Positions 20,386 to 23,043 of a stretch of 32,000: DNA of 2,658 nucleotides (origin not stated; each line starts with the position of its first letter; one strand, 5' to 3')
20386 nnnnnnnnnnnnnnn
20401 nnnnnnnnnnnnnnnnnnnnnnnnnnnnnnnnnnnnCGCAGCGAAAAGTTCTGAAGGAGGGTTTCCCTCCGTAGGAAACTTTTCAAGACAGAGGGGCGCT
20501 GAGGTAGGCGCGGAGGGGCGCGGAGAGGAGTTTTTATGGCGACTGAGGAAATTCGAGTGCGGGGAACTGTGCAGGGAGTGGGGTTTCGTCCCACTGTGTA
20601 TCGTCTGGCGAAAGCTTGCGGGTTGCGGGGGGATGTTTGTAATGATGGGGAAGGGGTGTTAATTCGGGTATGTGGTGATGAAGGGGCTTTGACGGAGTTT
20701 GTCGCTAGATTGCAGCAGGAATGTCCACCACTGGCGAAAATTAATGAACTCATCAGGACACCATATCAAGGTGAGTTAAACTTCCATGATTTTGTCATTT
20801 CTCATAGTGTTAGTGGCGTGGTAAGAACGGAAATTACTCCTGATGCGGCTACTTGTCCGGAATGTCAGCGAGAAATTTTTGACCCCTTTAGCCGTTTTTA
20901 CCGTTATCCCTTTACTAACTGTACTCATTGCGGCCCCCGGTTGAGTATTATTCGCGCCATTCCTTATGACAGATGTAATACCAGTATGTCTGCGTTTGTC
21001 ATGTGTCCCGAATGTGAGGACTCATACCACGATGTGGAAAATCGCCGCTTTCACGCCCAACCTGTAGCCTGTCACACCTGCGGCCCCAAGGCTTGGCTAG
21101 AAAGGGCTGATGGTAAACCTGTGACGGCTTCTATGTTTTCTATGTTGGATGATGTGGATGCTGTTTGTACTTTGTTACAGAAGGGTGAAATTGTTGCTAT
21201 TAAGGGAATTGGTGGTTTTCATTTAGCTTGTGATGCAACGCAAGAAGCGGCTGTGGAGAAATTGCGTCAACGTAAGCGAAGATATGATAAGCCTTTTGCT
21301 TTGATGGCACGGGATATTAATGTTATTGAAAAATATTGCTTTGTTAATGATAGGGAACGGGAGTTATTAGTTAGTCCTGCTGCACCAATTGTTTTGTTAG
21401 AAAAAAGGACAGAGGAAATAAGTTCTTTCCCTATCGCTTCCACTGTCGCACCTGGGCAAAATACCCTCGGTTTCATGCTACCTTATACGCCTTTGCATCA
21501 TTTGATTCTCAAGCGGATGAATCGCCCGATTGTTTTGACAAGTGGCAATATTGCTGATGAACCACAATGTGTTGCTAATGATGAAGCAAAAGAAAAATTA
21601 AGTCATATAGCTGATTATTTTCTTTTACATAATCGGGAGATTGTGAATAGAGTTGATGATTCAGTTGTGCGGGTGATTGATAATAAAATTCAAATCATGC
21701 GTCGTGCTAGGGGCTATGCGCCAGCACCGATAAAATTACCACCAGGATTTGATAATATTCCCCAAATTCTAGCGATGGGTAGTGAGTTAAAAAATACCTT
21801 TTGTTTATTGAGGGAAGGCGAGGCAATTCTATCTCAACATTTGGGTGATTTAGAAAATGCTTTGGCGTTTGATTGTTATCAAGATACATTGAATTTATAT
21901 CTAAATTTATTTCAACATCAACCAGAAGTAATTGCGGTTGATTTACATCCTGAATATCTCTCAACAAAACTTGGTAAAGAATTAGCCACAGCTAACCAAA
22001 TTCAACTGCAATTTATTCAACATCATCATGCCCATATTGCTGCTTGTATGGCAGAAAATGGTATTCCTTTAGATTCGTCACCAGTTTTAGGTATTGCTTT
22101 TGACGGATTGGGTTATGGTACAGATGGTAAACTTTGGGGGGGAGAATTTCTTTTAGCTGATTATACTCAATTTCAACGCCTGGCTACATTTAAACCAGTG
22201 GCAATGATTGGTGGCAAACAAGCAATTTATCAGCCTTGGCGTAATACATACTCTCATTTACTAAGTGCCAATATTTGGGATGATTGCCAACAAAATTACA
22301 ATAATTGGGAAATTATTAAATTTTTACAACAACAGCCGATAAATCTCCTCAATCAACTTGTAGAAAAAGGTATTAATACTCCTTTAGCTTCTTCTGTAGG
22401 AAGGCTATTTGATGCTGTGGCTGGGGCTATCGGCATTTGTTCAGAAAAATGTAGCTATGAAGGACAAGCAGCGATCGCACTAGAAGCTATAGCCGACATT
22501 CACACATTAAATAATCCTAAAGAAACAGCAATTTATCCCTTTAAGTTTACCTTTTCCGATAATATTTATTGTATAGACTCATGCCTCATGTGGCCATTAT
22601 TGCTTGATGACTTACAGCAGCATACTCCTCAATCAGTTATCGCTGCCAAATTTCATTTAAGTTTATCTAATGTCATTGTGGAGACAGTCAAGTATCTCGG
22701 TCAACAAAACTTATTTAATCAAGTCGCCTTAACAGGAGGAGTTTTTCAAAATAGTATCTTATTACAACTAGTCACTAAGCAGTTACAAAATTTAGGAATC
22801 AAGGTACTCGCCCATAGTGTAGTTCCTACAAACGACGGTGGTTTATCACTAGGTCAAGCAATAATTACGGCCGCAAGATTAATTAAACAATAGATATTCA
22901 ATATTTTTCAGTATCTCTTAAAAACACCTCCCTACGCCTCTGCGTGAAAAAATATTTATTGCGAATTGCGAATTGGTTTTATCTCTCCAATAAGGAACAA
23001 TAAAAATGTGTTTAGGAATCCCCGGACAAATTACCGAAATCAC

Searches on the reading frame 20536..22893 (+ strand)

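Call 29: search_protein_families(library=pfam, proteins=[window:20536-22893:+])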
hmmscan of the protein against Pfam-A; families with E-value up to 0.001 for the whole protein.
window:20536-22893:+ (785 aa): 5 families
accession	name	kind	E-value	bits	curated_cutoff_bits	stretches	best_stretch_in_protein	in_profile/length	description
PF22521.2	HypF_C_2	-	6.1e-79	265.6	27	1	519-774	1-241/241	Carbamoyltransferase, Kae1-like Domain, second subdomain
PF01300.24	Sua5_yciO_yrdC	-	4.4e-49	166.8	25.1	1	213-391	2-178/178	Telomere recombination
PF17788.7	HypF_C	-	1.3e-34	119.2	23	1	409-507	4-99/99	HypF Kae1-like domain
PF07503.17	zf-HYPF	-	1.3e-30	105.3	23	2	106-139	1-34/34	HypF finger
PF00708.24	Acylphosphatase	-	2.3e-20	73.1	22.5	1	5-88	2-85/85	Acylphosphatase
